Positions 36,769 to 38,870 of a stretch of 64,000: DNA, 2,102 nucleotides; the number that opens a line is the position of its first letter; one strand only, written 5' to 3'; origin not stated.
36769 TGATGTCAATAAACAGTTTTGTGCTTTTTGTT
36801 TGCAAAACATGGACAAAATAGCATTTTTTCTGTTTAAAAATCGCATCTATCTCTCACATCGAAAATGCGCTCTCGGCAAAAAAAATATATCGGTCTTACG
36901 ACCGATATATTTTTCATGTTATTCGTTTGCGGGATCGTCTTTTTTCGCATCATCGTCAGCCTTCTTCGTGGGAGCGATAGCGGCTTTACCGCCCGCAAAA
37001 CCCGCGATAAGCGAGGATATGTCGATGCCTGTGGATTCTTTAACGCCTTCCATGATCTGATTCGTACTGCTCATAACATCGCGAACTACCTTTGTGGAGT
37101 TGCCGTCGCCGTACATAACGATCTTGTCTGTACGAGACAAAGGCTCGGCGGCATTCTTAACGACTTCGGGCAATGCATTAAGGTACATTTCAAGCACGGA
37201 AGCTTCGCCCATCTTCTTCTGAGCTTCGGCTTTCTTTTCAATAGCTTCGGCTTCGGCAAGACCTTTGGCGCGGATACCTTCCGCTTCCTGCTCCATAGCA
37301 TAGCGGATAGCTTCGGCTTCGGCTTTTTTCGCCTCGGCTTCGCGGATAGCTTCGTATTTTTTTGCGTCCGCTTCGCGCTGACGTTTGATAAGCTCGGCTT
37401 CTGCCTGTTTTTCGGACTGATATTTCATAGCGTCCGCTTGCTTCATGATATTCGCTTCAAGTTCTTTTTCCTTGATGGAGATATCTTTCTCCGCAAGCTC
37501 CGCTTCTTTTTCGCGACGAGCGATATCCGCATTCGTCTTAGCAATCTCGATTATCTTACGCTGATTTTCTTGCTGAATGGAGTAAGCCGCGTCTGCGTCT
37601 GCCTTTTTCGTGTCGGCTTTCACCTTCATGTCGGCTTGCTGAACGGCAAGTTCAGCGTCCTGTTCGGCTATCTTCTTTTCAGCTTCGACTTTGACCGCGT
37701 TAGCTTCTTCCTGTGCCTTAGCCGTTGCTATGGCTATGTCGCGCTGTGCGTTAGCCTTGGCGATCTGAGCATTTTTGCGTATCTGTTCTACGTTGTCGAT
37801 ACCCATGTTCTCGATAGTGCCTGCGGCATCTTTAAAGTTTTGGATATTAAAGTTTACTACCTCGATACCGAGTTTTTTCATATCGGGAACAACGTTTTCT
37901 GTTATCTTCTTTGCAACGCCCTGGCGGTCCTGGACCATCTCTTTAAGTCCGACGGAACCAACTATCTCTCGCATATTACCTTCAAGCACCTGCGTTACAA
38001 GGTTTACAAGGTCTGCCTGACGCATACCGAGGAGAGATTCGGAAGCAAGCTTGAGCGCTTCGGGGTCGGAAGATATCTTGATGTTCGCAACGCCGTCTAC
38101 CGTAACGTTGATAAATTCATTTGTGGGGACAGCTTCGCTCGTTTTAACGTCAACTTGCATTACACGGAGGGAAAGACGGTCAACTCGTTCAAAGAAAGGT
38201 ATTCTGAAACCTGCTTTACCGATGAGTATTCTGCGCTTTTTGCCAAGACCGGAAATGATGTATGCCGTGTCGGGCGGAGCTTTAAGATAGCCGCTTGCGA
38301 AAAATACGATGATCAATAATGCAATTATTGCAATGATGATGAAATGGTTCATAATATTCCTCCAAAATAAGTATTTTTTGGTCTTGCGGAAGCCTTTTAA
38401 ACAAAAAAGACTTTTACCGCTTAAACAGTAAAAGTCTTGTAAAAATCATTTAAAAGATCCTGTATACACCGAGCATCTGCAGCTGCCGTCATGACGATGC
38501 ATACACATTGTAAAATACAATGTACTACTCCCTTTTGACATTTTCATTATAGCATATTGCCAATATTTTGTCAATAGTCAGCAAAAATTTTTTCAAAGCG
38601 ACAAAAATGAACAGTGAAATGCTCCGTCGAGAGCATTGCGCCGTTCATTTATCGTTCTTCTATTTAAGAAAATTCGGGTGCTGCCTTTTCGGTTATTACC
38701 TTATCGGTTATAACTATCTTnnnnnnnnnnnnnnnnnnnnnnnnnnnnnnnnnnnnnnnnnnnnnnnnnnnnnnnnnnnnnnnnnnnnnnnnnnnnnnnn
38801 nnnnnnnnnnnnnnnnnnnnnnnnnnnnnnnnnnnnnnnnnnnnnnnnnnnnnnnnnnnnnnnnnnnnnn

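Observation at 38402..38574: Stand-alone consensus promoter, Cys/His-rich micro-ORF or structured leader, and terminator gating the flotillin gene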

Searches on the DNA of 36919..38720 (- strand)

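Call 4: search_rna_families(source=window, start=38300, end=38720, threshold=evalue, max_evalue=10, show_alignments=3)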
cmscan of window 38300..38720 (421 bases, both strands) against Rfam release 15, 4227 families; matches with E-value up to 10: 19.
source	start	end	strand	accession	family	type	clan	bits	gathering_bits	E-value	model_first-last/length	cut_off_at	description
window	38398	38505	-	RF04312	trpB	Cis-reg;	-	36.4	59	0.0015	1-107/107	no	trpB ncRNA motif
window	38388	38545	-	RF00080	Manganese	Cis-reg; riboswitch;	-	29.5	45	2e-06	1-177/177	no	Manganese Mn2+ riboswitch aptamer (yybP-ykoY)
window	38603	38674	-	RF00111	SdsR_RyeB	Gene; sRNA;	CL00105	18.4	38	0.85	1-100/100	no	SdsR_RyeB RNA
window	38388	38515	-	RF02579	tsr26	Gene; sRNA;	-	18.4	141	3.1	1-122/122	no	S. aureus tsr26 small RNA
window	38406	38439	-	RF03701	mir-4041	Gene; miRNA;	-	18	74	1.4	9-46/54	no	mir-4041 microRNA precursor family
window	38517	38670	-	RF02693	psm_mec_RNA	Gene; sRNA;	-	17.8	85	6.3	1-143/143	no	psm_mec locus RNA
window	38314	38391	-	RF00112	CyaR_RyeE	Gene; sRNA;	-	17.6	47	1.4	1-85/85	no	CyaR/Rye RNA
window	38377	38442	+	RF02618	SSRC34_2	Gene; sRNA;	-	17.6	48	2.4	1-125/125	no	Streptococcus sRNA 34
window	38403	38459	-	RF02618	SSRC34_2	Gene; sRNA;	-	17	48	3.2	1-125/125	no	Streptococcus sRNA 34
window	38348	38417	-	RF02153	NBR2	Gene; lncRNA;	-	16.9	40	5.3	1-63/63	no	Neighbour of BRCA1 gene 2 converved region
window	38401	38460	-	RF00515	PyrR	Cis-reg;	-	16.6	54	8.5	1-115/115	no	PyrR binding site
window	38398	38497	-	RF02969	DUF3800-I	Gene; sRNA;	-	16.5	44.2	5.7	1-115/115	no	DUF3800-I RNA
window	38543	38716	-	RF02527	SSRC38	Gene; sRNA;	-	16.1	80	1.9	1-166/166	no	Streptococcus sRNA SSRC38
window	38368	38414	+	RF03590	mir-2009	Gene; miRNA;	-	15.2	90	2.4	1-83/83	no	mir-2009 microRNA precursor family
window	38380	38452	-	RF02634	EF3314_EF3315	Gene; sRNA;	-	14.8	100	0.51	1-141/141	no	Enterococcus sRNA EF3314_EF3315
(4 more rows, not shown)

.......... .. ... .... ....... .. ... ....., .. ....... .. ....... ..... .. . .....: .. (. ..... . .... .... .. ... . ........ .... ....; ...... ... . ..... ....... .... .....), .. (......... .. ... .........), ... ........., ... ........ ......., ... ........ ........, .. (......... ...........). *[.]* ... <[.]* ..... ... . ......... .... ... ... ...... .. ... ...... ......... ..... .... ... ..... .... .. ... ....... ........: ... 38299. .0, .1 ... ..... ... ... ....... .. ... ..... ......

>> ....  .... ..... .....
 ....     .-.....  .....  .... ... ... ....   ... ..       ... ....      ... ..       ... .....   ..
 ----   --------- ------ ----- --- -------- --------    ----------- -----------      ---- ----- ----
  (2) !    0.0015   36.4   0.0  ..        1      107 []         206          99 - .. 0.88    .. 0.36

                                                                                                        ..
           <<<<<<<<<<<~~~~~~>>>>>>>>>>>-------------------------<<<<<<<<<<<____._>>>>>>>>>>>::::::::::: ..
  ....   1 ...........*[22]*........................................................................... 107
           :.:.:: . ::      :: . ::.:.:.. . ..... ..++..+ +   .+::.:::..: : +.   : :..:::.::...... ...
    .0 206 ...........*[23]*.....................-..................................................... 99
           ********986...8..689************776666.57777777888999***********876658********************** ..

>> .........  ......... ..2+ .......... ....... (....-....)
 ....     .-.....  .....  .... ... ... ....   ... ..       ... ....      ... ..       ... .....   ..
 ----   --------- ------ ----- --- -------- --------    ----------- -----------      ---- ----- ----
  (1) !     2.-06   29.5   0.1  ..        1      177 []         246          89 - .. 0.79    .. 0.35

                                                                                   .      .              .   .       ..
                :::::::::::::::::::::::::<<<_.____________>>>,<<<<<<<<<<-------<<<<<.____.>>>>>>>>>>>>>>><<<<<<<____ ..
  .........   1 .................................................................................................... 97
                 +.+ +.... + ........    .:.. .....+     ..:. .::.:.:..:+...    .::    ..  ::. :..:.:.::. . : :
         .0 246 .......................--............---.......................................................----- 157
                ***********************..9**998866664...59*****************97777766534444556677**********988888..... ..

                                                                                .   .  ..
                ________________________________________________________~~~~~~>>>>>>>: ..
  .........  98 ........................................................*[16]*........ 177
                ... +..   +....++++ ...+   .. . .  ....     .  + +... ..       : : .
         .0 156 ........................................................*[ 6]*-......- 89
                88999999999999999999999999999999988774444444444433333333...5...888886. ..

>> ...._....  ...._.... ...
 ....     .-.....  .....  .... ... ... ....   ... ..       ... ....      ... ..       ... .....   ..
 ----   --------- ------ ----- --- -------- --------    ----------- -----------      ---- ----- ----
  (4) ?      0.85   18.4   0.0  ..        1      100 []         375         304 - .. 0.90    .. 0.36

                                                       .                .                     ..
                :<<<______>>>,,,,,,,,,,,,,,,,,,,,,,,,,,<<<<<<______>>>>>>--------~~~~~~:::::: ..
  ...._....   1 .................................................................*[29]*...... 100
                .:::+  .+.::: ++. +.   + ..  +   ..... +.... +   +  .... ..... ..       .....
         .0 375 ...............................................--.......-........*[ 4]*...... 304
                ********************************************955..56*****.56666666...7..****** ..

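Call 12: search_rna_families(sources=[L001, L002, L003, L004, L005, L006, L008, L015, L020, L022, L023, L025, L029, L031, L033, L036, L040, L051, L056, L069], threshold=gathering)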
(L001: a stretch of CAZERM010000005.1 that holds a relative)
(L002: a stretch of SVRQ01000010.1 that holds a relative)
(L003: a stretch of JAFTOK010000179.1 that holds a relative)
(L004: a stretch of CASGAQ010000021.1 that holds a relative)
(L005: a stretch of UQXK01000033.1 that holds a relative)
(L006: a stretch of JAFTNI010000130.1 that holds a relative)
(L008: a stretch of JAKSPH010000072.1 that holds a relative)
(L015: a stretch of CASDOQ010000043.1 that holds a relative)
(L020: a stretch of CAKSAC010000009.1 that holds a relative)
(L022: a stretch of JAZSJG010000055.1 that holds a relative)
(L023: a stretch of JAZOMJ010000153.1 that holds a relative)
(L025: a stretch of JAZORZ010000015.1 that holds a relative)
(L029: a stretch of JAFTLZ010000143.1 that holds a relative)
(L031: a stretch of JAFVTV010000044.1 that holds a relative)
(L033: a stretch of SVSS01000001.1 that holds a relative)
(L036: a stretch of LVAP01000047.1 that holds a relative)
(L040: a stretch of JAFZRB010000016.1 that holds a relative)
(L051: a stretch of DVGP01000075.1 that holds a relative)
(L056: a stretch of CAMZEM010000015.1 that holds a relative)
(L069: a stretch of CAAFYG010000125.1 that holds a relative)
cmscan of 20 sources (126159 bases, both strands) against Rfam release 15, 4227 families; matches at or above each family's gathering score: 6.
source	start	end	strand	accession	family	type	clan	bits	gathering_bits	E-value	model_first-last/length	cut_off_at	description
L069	4631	4703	+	RF00005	tRNA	Gene; tRNA;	CL00001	70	29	6.3e-13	1-71/71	no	tRNA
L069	4773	4846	+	RF00005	tRNA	Gene; tRNA;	CL00001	66.1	29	7.5e-12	1-71/71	no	tRNA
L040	2032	2275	-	RF00174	Cobalamin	Cis-reg; riboswitch;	CL00101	54.5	31.5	1.8e-10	1-189/189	no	Cobalamin riboswitch aptamer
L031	4439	4526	+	RF00005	tRNA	Gene; tRNA;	CL00001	54.1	29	1.4e-08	1-71/71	no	tRNA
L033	4321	4408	+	RF00005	tRNA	Gene; tRNA;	CL00001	54.1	29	1.4e-08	1-71/71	no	tRNA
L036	2006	2249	-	RF00174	Cobalamin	Cis-reg; riboswitch;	CL00101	51.1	31.5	1.6e-09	1-189/189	no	Cobalamin riboswitch aptamer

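Call 27: build_rna_model(alignment_id=A1, structure=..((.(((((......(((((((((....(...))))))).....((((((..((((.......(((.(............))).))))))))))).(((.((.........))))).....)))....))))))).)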
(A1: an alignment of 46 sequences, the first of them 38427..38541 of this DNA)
Model R1 built from alignment A1 (46 sequences, 137 columns); structure: as given.
model positions 111; base pairs 35; branch points 2; effective number of sequences 3.52; information 0.59 bits per position. Calibrated on 0.2 Mb of random sequence (short: E-values are rough).
structure used (alignment columns):
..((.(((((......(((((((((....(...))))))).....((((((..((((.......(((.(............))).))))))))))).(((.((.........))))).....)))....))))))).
